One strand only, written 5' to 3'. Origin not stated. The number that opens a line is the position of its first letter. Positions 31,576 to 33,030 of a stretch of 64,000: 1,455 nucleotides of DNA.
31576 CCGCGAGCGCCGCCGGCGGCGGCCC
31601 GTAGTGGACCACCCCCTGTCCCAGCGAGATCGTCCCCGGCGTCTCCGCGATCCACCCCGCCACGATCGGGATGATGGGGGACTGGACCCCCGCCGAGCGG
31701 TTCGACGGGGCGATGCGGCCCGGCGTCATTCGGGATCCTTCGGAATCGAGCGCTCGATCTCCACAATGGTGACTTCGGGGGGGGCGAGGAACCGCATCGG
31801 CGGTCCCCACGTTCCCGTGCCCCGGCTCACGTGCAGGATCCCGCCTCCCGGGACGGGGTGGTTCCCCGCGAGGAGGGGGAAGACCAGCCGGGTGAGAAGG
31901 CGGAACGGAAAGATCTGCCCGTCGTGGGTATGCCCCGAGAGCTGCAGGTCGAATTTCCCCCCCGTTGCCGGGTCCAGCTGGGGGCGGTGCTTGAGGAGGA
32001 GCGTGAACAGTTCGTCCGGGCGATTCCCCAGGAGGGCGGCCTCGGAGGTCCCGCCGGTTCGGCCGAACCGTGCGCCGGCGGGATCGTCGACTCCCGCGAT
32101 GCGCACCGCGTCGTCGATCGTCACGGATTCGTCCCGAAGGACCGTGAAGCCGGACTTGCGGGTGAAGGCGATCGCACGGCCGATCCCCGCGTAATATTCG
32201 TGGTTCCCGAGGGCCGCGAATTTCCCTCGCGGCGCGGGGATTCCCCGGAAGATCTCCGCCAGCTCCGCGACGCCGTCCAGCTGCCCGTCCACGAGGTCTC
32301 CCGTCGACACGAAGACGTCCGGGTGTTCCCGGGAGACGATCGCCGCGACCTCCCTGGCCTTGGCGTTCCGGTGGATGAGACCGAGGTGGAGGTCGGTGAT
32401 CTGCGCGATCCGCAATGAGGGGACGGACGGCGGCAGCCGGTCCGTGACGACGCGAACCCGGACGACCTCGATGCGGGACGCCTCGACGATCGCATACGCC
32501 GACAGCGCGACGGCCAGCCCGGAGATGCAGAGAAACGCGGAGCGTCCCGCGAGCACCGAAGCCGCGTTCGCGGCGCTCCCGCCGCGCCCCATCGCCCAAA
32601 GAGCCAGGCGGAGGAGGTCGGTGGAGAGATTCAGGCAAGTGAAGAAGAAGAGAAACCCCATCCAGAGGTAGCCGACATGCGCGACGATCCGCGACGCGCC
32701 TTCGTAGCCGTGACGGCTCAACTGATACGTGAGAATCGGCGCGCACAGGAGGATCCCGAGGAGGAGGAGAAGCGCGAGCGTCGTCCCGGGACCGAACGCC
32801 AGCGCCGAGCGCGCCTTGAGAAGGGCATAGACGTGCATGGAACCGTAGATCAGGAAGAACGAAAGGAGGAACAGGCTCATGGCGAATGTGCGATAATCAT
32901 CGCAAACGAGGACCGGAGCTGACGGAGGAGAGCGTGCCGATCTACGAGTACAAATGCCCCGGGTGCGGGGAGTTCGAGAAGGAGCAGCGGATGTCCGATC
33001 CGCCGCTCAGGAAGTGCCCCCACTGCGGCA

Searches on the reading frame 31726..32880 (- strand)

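Call 7: search_protein_families(library=pfam, proteins=[window:31726-32880:-], max_evalue=0.01)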
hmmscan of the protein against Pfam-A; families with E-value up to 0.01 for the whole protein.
window:31726-32880:- (384 aa): 1 family
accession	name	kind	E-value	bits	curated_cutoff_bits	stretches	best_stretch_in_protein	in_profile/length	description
PF00149.33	Metallophos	-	5e-12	47.1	21.5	1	156-320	1-190/191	Calcineurin-like phosphoesterase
